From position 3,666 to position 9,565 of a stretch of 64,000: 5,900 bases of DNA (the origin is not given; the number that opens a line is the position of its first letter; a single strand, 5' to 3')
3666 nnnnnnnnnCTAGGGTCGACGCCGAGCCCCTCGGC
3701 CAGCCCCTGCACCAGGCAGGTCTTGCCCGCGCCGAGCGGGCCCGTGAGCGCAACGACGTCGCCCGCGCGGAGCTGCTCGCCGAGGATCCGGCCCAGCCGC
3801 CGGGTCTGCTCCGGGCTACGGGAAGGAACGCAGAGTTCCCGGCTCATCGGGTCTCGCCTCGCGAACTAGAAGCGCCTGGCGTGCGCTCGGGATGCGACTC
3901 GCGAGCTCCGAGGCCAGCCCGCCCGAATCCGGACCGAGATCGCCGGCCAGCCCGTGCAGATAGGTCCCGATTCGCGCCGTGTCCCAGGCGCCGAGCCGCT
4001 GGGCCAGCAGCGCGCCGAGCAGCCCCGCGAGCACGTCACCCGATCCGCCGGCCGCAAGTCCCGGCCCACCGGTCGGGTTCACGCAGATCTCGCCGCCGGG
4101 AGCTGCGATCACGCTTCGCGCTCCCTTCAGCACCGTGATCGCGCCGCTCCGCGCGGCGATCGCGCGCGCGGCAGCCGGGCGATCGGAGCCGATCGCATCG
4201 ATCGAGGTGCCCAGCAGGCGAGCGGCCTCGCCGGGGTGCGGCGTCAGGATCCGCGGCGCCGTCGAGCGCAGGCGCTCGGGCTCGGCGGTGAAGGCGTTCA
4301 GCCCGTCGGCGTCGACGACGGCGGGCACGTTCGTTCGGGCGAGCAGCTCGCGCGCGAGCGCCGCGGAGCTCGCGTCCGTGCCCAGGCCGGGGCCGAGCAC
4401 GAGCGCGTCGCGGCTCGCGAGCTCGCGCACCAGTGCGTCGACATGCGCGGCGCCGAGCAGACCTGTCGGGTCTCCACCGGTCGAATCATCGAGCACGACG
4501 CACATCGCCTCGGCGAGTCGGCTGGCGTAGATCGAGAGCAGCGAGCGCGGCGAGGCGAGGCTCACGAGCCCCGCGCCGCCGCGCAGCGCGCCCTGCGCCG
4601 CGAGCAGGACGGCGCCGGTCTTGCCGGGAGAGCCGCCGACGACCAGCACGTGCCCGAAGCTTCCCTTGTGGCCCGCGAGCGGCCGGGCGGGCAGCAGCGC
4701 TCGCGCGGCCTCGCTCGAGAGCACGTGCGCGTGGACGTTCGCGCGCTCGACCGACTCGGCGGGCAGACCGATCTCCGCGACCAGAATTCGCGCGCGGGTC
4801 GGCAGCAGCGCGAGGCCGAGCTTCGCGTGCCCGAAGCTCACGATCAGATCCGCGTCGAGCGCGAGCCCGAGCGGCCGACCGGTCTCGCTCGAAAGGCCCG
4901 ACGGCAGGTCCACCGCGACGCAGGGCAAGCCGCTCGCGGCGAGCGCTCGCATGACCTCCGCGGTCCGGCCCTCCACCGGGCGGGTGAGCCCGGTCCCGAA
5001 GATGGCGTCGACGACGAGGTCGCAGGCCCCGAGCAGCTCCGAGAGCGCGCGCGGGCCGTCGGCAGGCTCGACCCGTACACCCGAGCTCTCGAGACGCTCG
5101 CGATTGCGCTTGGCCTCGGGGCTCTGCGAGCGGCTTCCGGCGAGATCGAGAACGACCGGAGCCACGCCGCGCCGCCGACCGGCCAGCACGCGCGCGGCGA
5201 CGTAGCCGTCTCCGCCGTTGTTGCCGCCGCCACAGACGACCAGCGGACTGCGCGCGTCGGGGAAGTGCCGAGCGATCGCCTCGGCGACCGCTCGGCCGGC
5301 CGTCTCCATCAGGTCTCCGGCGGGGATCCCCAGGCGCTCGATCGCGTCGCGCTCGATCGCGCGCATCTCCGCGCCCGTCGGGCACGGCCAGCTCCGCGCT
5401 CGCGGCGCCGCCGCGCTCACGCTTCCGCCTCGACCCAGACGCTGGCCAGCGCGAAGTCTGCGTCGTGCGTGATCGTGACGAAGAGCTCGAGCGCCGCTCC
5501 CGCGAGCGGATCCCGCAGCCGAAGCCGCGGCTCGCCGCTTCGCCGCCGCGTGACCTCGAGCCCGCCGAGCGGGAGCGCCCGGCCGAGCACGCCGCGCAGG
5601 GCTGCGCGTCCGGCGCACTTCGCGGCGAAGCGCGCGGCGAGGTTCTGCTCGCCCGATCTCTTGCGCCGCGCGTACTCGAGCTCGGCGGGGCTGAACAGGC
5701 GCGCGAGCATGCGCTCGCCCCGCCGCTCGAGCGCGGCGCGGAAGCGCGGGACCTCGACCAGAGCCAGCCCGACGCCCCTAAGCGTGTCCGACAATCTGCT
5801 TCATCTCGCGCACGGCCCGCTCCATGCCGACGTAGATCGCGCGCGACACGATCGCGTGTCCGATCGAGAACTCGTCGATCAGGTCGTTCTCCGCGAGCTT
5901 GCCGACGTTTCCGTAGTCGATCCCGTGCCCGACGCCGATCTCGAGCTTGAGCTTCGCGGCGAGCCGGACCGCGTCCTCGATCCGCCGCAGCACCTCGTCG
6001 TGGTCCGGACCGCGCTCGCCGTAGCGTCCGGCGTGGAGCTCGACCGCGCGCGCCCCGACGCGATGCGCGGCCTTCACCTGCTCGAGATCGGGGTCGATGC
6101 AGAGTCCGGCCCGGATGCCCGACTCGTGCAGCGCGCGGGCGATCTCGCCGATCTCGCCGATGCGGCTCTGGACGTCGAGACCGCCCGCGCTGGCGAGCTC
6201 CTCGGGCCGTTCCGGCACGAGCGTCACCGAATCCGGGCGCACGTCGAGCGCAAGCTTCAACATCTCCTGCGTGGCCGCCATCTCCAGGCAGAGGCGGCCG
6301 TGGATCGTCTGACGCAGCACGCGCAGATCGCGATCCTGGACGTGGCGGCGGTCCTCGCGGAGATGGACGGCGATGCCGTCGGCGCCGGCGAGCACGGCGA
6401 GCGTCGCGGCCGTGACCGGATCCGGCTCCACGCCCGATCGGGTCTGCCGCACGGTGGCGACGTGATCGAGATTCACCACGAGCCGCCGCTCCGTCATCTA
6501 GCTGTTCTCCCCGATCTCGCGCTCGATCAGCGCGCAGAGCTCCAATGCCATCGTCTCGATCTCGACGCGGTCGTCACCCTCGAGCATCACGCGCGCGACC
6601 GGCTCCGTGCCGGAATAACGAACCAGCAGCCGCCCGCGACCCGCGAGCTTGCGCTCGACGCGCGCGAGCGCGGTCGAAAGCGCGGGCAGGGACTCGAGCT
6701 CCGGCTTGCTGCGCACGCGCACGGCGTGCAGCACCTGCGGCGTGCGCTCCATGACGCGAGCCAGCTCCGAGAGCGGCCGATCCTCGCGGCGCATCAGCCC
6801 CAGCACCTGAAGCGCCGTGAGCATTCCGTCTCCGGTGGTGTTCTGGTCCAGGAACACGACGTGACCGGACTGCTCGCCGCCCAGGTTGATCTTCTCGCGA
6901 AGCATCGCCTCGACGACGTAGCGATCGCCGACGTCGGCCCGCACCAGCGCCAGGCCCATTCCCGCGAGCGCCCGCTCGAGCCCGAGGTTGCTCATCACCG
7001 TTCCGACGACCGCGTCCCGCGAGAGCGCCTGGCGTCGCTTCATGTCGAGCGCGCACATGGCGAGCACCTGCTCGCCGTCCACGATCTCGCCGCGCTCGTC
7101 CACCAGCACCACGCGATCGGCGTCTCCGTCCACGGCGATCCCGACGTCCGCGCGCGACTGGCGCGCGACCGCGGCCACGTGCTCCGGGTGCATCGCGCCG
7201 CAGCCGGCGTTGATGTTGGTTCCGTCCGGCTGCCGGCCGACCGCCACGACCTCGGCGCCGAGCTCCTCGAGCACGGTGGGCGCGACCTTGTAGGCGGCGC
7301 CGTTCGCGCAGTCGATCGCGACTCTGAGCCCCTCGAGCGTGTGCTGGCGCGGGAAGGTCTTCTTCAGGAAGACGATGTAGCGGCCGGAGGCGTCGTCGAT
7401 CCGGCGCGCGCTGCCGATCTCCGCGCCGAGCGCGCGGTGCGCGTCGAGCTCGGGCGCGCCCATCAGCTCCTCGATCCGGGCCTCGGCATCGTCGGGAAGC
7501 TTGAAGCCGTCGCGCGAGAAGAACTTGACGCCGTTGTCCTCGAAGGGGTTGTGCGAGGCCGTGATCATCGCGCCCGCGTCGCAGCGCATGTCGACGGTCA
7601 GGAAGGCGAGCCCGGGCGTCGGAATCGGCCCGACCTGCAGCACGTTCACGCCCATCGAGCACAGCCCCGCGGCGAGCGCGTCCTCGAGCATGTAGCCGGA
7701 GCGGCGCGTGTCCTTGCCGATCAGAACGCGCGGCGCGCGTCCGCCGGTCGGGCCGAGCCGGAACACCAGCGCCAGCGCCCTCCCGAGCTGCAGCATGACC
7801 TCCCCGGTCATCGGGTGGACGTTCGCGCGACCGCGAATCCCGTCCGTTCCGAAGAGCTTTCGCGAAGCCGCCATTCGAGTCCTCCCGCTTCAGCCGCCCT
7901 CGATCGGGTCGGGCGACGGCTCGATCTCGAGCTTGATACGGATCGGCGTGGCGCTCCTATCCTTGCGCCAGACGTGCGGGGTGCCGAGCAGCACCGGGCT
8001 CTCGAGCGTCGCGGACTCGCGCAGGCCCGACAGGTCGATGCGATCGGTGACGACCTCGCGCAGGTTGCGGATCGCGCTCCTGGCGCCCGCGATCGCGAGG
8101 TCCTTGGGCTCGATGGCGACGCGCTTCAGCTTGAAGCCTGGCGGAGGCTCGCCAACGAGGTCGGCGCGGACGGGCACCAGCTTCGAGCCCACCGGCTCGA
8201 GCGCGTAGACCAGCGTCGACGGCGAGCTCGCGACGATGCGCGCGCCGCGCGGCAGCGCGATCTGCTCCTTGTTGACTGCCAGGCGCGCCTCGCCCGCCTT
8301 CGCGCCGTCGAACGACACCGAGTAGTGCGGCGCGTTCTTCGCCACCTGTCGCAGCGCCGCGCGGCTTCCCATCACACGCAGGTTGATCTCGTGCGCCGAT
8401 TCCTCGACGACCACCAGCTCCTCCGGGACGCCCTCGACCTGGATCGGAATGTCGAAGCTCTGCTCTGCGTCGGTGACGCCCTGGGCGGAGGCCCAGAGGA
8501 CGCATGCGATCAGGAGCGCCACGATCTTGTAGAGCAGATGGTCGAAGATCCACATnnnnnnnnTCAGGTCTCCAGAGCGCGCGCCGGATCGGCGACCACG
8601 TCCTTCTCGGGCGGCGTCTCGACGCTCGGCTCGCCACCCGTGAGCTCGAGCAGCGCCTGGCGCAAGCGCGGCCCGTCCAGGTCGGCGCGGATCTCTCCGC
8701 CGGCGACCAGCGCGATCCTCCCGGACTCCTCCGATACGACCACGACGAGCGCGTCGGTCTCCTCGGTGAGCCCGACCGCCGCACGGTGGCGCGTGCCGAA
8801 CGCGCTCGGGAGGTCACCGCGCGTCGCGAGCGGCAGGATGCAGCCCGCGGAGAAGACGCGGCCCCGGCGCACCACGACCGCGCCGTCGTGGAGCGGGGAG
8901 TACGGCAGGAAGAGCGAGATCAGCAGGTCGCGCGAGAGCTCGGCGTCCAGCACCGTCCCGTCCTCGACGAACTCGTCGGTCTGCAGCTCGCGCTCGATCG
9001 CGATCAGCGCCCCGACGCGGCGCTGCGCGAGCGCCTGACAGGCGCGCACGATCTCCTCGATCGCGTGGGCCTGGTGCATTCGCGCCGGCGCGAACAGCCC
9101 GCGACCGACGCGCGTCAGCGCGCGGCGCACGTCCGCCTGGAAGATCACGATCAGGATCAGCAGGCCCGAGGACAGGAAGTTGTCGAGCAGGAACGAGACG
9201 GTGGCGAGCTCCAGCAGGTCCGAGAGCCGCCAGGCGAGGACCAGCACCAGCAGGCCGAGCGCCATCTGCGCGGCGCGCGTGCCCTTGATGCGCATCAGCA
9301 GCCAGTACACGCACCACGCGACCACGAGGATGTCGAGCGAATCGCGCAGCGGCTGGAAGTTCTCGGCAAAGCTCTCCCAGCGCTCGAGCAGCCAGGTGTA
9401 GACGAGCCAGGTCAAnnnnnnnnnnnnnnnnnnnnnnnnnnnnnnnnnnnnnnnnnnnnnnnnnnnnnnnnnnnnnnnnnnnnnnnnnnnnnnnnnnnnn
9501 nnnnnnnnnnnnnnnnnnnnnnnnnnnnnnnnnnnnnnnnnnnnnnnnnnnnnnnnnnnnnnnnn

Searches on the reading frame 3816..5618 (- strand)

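Call 67: search_protein_families(library=pfam, proteins=[window:3816-5618:-], max_evalue=0.00001)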
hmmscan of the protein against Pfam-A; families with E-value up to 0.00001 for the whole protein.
window:3816-5618:- (600 aa): 2 families
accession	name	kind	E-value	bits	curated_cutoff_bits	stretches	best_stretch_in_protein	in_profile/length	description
PF01256.23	Carb_kinase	-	6.3e-53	180.2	27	1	324-568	1-229/242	NAD(P)H-hydrate dehydratase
PF03853.21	YjeF_N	-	4.4e-42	144.3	24.9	1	102-268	3-169/169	YjeF-related protein N-terminus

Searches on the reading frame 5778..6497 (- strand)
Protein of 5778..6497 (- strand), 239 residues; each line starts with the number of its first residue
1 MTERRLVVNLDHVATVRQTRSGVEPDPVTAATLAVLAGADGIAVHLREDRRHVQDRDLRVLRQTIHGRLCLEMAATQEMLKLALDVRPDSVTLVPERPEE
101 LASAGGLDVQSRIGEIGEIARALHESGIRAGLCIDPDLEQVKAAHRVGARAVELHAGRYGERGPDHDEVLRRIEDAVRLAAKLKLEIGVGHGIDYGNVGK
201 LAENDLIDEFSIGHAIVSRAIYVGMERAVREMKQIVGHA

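Call 67: search_protein_families(library=pfam, proteins=[window:5778-6497:-], max_evalue=0.00001)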
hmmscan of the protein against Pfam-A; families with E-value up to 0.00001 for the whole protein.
window:5778-6497:- (239 aa): 1 family
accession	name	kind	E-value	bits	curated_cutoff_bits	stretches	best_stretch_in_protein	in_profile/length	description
PF03740.19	PdxJ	-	6e-84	281.2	24.5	1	5-235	1-233/234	Pyridoxal phosphate biosynthesis protein PdxJ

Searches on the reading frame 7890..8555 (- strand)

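Call 67: search_protein_families(library=pfam, proteins=[window:7890-8555:-], max_evalue=0.00001)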
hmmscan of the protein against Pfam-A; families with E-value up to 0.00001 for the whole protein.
window:7890-8555:- (221 aa): 1 family
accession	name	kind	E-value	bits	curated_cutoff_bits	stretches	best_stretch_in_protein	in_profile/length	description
PF07949.17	YbbR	-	5.3e-13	49.5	22.3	1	127-190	1-65/81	YbbR-like protein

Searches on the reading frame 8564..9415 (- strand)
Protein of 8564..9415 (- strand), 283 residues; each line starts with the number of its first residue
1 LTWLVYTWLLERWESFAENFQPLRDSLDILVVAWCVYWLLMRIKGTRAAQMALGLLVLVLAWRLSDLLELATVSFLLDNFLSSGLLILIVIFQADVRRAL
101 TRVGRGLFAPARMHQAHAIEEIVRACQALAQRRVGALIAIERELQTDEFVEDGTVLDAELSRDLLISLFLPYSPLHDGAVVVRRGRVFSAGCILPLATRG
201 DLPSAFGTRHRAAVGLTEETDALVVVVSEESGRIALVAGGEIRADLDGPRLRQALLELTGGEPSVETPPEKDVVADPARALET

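Call 67: search_protein_families(library=pfam, proteins=[window:8564-9415:-], max_evalue=0.00001)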
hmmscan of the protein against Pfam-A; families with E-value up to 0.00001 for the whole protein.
window:8564-9415:- (283 aa): 2 families
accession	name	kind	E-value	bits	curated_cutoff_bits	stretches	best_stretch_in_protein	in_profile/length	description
PF02457.21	DAC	-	1.8e-40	137.7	27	1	124-241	2-118/119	DisA bacterial checkpoint controller nucleotide-binding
PF19293.4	CdaA_N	-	5.3e-12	46.2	23.8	1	23-96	7-81/81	CdaA N-terminal transmembrane domain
